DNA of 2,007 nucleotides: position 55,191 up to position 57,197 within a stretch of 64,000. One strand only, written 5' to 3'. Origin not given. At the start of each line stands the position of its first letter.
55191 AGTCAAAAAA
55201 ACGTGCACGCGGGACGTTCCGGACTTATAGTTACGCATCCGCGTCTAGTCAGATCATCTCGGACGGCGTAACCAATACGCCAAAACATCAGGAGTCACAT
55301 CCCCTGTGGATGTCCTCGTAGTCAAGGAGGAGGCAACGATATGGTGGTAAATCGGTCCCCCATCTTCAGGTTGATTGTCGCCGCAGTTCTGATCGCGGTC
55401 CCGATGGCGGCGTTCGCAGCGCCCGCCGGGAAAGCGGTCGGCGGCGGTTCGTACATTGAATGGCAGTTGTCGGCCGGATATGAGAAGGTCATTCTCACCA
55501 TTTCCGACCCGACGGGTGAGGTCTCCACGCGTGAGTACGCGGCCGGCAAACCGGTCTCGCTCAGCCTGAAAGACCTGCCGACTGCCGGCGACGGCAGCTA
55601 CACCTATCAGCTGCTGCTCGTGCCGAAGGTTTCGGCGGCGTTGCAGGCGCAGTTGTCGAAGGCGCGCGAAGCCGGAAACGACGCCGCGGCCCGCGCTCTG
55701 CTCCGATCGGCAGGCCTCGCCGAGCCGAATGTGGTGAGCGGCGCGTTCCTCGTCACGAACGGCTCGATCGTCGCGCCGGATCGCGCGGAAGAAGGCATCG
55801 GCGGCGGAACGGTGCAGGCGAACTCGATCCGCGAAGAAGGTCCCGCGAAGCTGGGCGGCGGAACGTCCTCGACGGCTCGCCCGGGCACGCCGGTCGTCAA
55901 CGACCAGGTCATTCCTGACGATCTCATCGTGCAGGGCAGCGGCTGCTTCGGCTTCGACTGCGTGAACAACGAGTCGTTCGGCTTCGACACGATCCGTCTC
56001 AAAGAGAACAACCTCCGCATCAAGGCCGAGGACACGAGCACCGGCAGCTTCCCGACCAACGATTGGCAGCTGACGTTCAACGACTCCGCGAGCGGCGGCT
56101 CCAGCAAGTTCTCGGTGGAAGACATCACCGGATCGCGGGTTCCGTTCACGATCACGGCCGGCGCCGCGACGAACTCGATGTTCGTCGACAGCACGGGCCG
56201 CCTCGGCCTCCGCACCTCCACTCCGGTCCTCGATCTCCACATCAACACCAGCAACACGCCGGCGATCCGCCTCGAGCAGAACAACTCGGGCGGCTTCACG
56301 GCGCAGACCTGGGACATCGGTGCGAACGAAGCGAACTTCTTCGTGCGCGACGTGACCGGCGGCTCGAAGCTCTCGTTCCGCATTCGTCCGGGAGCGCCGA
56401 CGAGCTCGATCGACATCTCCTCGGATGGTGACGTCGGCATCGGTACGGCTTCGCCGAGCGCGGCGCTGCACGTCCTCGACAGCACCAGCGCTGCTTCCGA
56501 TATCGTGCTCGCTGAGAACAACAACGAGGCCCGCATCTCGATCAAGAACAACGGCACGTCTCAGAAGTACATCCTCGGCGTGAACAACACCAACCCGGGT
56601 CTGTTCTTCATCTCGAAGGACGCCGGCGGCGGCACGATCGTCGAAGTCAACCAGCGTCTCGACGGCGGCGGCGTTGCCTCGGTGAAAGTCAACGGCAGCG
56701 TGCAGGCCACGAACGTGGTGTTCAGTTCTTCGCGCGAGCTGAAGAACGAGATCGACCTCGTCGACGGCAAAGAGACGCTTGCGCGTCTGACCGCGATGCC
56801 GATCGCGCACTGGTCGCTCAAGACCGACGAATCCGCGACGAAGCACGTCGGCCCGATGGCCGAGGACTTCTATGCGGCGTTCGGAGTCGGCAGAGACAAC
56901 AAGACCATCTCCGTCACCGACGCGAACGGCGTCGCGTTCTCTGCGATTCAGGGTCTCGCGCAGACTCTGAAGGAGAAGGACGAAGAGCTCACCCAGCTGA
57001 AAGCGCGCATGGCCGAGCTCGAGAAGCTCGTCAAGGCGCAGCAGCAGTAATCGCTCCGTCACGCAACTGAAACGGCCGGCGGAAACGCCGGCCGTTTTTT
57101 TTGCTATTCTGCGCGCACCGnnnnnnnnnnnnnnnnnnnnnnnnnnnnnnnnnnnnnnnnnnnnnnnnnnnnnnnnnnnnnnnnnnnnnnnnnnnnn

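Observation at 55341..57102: Chromosomal secreted fibre-like protein carrying a phage tail-fibre-type S74 intramolecular chaperone domain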

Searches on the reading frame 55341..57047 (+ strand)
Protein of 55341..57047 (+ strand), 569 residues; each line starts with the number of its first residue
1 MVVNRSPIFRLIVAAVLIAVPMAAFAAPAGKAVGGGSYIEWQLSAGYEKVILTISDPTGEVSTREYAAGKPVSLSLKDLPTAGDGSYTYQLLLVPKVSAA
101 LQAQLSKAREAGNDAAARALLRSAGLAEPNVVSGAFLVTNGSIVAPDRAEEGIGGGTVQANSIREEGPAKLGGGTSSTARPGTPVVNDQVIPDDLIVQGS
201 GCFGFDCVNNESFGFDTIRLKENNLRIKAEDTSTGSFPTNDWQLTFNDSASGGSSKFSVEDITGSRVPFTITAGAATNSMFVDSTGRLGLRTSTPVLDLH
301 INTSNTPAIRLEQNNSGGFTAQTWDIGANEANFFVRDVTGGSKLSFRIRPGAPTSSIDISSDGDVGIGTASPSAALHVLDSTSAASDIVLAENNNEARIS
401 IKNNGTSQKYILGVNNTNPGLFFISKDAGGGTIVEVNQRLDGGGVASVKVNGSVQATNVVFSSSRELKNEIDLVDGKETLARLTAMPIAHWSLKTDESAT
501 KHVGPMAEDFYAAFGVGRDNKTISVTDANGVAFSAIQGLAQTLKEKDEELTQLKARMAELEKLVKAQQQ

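Call 3: search_protein_families(library=pfam, proteins=[window:55341-57047:+], max_evalue=1)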
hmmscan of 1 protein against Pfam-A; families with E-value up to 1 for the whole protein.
window:55341-57047:+ (569 aa): 3 families
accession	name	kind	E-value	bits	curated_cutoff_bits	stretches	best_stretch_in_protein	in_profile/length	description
PF13884.11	Peptidase_S74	-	2.6e-06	28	22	1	463-514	1-53/58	Chaperone of endosialidase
PF25192.1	DiatomPyrShell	-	0.031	14.1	27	1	380-479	61-161/209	Diatom pyrenoid shell protein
PF16928.10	Inj_translocase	-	0.032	14.4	29.7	1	502-541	11-50/218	DNA/protein translocase of phage P22 injectosome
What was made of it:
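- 56727..56945 (+): Peptidase_S74 intramolecular chaperone domain, aa 463-535, with predicted nucleophile Ser463 (56727-56729) and general base Lys468 (56742-56744). Pfam 28 bits, above the cut-off of 22 (call 3).
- On Peptidase_S74 / intramolecular chaperone auto-processing (ICA) domain: PF13884, 28.0 bits against a cut-off of 22, aa 463-514 (call 3).
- Checked: Pfam PF13884 Peptidase_S74 matches aa 463-514 at 28.0 bits (gathering cut-off 22, E 2.6e-6; call 3).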

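Call 4: search_protein_families(library=ncbifam, proteins=[window:55341-57047:+], max_evalue=1)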
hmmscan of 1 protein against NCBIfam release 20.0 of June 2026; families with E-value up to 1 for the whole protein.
window:55341-57047:+ (569 aa): 0 families
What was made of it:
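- No catalytic glycanase motif or family was detected (calls 3, 4).
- Tried and rejected: NCBIfam gave no hit (call 4).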

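Call 5: search_protein_families(library=phrogs, proteins=[window:55341-57047:+], max_evalue=1)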
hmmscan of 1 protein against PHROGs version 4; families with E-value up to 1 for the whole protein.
window:55341-57047:+ (569 aa): 8 families
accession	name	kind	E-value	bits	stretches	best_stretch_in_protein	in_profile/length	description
phrog_8003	-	head and packaging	3.4e-10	40.7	1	450-562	275-383/389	virion structural protein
phrog_9942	-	tail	1.1e-08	34.5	2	276-384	176-299/1178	tail fiber protein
phrog_1980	-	tail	0.00053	20.4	1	276-566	223-445/449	tail fiber protein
phrog_4563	-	tail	0.001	19.4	1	412-476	179-240/346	tail fiber protein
phrog_6578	-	tail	0.0018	17.1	1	430-566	1038-1196/1210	tail fiber protein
phrog_1137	-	unknown function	0.074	14.1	1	540-567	32-59/67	-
phrog_36807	-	unknown function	0.16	12.2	1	523-559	39-75/283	-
phrog_25974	-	unknown function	0.95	10.6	0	8-20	10-22/36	-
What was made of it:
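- Checked: PHROGs gives tail-fibre and virion-structural families (call 5).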

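Call 12: find_homologous_proteins(query=window:55341-57047:+)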
Query window:55341-57047:+ (569 aa): 6669 proteins with E <= 0.001 among 8000 candidates; the best 120 are listed.
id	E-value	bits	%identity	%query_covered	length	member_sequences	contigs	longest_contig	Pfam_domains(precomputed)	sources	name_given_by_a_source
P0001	0.0e+0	1232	100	100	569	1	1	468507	PF13884.12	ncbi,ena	-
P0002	0.0e+0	1081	90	94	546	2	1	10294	-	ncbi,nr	ncbi:MAG TPA: tail fiber domain-containing protein [Thermoanaerobaculia bacterium]|nr:tail fiber dom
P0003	0.0e+0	1063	85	100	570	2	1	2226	PF13884.12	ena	-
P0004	1.0e-264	897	73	100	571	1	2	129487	PF13884.12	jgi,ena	-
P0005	2.8e-221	754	63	100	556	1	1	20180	PF13884.12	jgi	jgi:hypothetical protein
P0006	5.6e-221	753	64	100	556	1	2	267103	PF13884.12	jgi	jgi:hypothetical protein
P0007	8.2e-221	752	65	97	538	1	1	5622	PF13884.12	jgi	jgi:hypothetical protein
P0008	4.0e-219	747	64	100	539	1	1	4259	PF13884.12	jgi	jgi:hypothetical protein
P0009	3.2e-203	694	59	100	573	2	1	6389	PF13884.12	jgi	jgi:hypothetical protein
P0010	3.7e-195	668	59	100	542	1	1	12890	PF13884.12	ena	-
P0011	1.1e-192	660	80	67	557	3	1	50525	-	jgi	jgi:hypothetical protein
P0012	4.1e-192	658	58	100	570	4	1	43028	-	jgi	jgi:endosialidase-like protein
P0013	7.1e-185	634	55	100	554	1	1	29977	PF13884.12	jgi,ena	-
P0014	5.7e-184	631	57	100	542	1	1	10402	PF13884.12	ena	-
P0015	1.5e-183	629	57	100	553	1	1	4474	PF13884.12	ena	-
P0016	3.5e-181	622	57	99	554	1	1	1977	PF13884.12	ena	-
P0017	4.3e-179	615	54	99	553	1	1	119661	PF13884.12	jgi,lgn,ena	-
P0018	1.0e-176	607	54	100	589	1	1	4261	PF13884.12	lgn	-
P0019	9.4e-176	604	56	94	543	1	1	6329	PF13884.12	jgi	jgi:hypothetical protein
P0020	7.8e-175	601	55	100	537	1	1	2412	PF13884.12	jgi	-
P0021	6.1e-174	598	57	93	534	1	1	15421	PF13884.12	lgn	-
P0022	3.2e-172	592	54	99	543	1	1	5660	PF13884.12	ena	-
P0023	3.4e-172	592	55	93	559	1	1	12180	PF13884.12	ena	-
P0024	7.7e-172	591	57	93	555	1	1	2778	PF13884.12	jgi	jgi:hypothetical protein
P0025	3.8e-171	588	52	99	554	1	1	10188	PF13884.12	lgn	-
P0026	1.3e-170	587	55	100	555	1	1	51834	PF13884.12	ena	-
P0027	1.5e-166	573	54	99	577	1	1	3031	PF13884.12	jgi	-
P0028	6.2e-166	571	53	98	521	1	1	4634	PF13884.12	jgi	-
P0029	8.3e-166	571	51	99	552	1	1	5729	PF13884.12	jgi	jgi:hypothetical protein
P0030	3.0e-165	569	53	100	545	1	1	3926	PF13884.12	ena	-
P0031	3.9e-165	569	56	92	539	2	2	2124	PF13884.12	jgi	jgi:hypothetical protein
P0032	5.9e-165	568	51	99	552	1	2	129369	PF13884.12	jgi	jgi:hypothetical protein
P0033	2.1e-164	566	54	96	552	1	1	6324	PF13884.12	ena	-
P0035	1.9e-163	563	53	95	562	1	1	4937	PF13884.12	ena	-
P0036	2.5e-163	563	53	96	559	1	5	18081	PF13884.12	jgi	jgi:hypothetical protein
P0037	4.1e-163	562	51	97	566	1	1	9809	PF13884.12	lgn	-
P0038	5.8e-163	561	49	100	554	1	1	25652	PF13884.12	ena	-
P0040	1.1e-162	561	55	93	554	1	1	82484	PF13884.12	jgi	jgi:hypothetical protein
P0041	2.1e-162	560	54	99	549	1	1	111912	PF13884.12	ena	-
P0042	4.9e-162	558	53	98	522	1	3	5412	PF13884.12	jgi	jgi:hypothetical protein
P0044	2.3e-161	556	50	100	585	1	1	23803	PF13884.12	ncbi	-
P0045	1.7e-160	553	54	94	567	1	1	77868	PF13884.12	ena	-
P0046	2.3e-160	553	52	99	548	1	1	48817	PF13884.12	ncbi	ncbi:MAG TPA: tail fiber domain-containing protein [Thermoanaerobaculia bacterium]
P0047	3.1e-160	552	49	100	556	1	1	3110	PF13884.12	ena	-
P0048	6.5e-160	551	51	99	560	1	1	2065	PF13884.12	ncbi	-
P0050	7.9e-160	551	52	98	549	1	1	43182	PF13884.12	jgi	jgi:hypothetical protein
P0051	2.7e-159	549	53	93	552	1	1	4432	PF13884.12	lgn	-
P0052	4.3e-159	549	52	97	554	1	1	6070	PF13884.12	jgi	jgi:hypothetical protein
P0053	6.5e-159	548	53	93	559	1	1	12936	PF13884.12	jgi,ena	-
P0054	7.0e-159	548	50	98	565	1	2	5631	PF13884.12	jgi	jgi:hypothetical protein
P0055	7.2e-159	548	51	98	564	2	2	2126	PF13884.12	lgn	-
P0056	7.4e-159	548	52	99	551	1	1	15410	PF13884.12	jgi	jgi:hypothetical protein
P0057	9.3e-159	548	51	100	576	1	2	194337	PF13884.12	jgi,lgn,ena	-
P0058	1.2e-158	547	54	93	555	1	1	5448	PF13884.12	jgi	jgi:Chaperone of endosialidase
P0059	1.4e-158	547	51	98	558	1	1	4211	PF13884.12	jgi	jgi:hypothetical protein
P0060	1.5e-158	547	52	99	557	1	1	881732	PF13884.12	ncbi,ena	-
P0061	1.9e-158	547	50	100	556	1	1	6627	PF13884.12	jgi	jgi:hypothetical protein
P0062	2.5e-158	546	52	99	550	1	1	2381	PF13884.12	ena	-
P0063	3.0e-158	546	52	93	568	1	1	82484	PF13884.12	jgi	jgi:hypothetical protein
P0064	5.5e-158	545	54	93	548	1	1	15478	PF13884.12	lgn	-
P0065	5.9e-158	545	52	94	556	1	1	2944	PF13884.12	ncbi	-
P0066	7.3e-158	545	53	98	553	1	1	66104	PF13884.12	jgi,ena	-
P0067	9.7e-158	544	52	98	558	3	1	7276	PF13884.12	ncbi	ncbi:MAG TPA: tail fiber domain-containing protein [Thermoanaerobaculia bacterium]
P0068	1.8e-157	543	52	100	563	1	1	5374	PF13884.12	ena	-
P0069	3.0e-157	543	68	66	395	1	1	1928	PF13884.12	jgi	jgi:hypothetical protein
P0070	4.1e-157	542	53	93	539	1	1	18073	PF13884.12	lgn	-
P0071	1.0e-156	541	50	99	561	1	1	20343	PF13884.12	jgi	jgi:hypothetical protein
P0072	1.2e-156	541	51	98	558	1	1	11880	PF13884.12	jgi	jgi:hypothetical protein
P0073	1.9e-156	540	51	97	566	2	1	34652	PF13884.12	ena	-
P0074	2.1e-156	540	51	98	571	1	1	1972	PF13884.12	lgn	-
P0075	4.5e-156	539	53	98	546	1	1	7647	PF13884.12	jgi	jgi:hypothetical protein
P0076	6.6e-156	538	51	99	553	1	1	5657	PF13884.12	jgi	jgi:hypothetical protein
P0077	8.9e-156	538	52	97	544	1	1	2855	PF13884.12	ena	-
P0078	1.1e-155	537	55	93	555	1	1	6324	PF13884.12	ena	-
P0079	2.2e-155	536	51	99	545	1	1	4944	PF13884.12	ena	-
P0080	3.1e-155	536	50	95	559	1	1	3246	PF13884.12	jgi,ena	jgi:hypothetical protein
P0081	4.3e-155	535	50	98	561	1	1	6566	PF13884.12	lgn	-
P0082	4.4e-155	535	50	94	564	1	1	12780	PF13884.12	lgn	-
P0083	8.4e-155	534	52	93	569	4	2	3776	PF13884.12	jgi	-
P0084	2.5e-154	533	51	93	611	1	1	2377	PF13884.12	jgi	jgi:hypothetical protein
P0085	2.5e-154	533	53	93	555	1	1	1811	PF13884.12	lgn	-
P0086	4.0e-154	532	51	95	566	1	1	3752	PF13884.12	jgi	jgi:hypothetical protein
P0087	4.1e-154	532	52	97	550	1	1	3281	PF13884.12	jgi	jgi:Chaperone of endosialidase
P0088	4.7e-154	532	52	93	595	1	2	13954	PF13884.12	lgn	-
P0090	6.6e-154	532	52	96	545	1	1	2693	PF13884.12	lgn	-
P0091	8.8e-154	531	52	98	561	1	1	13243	PF13884.12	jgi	jgi:hypothetical protein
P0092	1.4e-153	531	50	97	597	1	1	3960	PF13884.12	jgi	jgi:hypothetical protein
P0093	2.1e-153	530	51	99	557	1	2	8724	PF13884.12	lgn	-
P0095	4.7e-153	529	50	98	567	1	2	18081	PF13884.12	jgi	jgi:hypothetical protein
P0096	7.4e-153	528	52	93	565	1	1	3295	PF13884.12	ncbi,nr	ncbi:MAG TPA: tail fiber domain-containing protein [Thermoanaerobaculia bacterium]|nr:tail fiber dom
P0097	7.8e-153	528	52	98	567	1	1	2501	PF13884.12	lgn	-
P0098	8.2e-153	528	52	96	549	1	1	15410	PF13884.12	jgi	jgi:hypothetical protein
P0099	1.1e-152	528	50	97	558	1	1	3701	PF13884.12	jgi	jgi:hypothetical protein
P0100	1.2e-152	527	52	92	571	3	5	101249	PF13884.12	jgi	jgi:hypothetical protein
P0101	1.6e-152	527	49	98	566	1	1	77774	PF13884.12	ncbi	-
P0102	1.9e-152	527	53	93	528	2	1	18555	PF13884.12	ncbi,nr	ncbi:MAG TPA: tail fiber domain-containing protein [Thermoanaerobaculia bacterium]|nr:tail fiber dom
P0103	2.1e-152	527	50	95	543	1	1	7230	PF13884.12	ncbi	-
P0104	4.1e-152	526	51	98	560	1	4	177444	PF13884.12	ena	-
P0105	4.2e-152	526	53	93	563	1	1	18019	PF13884.12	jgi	jgi:hypothetical protein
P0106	5.0e-152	525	51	97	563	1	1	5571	PF13884.12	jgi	jgi:hypothetical protein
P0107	7.4e-152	525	56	85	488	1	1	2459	PF13884.12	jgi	jgi:hypothetical protein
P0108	8.9e-152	525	52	94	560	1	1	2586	PF13884.12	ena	-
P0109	1.5e-151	524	51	98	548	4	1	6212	PF13884.12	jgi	-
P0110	1.6e-151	524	48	99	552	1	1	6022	PF13884.12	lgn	-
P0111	1.7e-151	524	51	96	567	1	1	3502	PF13884.12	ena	-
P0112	2.1e-151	523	51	92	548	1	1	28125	PF13884.12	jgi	jgi:hypothetical protein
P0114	3.0e-151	523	49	100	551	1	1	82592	PF13884.12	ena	-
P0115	3.6e-151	523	49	98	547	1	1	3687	PF13884.12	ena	-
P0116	4.8e-151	522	49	99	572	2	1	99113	PF13884.12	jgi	jgi:hypothetical protein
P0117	5.1e-151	522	50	93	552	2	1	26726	PF13884.12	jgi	jgi:hypothetical protein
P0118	5.7e-151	522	51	98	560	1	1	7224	PF13884.12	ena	-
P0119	6.3e-151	522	52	92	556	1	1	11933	PF19717.5,PF13884.12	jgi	jgi:hypothetical protein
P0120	8.6e-151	521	49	99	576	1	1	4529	PF13884.12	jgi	jgi:hypothetical protein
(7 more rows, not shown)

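Call 13: search_solved_structures(query=window:55341-57047:+, max_evalue=1, show_alignments=3)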
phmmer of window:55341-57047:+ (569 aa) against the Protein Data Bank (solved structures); distinct sequences matched with E-value up to 1: 2.
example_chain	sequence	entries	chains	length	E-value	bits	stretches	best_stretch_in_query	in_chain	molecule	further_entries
8ond_A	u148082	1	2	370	5.1e-07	31.9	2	233-384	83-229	bd2133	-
8ojn_C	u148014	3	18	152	0.15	13.9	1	352-386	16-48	Cell wall surface anchor family protein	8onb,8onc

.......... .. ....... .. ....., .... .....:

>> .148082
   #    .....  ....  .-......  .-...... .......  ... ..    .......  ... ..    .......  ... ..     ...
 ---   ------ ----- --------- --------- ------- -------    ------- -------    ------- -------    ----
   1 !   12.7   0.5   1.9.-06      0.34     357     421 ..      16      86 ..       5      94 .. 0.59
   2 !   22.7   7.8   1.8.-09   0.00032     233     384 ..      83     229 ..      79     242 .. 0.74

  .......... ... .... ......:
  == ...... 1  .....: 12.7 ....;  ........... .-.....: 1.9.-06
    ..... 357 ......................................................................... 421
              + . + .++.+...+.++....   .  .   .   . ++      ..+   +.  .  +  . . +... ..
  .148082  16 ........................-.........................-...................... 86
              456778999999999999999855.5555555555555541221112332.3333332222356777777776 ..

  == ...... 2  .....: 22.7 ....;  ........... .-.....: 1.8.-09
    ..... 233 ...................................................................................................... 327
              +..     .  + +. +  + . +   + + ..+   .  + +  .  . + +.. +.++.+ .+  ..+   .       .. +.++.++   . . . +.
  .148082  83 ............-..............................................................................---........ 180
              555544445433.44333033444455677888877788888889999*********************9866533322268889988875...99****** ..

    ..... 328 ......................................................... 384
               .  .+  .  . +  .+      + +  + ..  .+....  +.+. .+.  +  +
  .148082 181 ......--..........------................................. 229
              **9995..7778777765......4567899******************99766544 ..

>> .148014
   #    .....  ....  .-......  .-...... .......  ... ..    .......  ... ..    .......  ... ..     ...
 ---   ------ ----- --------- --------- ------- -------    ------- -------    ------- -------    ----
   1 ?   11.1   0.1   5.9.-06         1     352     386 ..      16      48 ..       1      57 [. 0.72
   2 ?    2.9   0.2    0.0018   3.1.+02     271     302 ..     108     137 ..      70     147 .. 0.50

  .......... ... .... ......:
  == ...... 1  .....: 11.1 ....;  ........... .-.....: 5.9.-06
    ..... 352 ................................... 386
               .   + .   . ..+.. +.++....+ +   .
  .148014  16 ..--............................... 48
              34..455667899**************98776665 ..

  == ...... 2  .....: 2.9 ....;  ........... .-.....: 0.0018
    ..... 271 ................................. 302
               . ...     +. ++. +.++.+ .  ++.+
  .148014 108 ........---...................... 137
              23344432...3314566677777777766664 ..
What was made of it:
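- On MAT (mosaic adhesive trimer) superfamily: The loop motifs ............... and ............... align to those of Bd2133 (call 13)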

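Call 14: find_encoding_contigs(protein=P0001, flank=10000, max_places=3)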
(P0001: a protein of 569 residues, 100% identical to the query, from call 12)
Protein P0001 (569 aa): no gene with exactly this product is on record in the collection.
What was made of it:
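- Tried and rejected: An exact-sequence contig look-up for the window protein (P0001) returned nothing (call 14).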
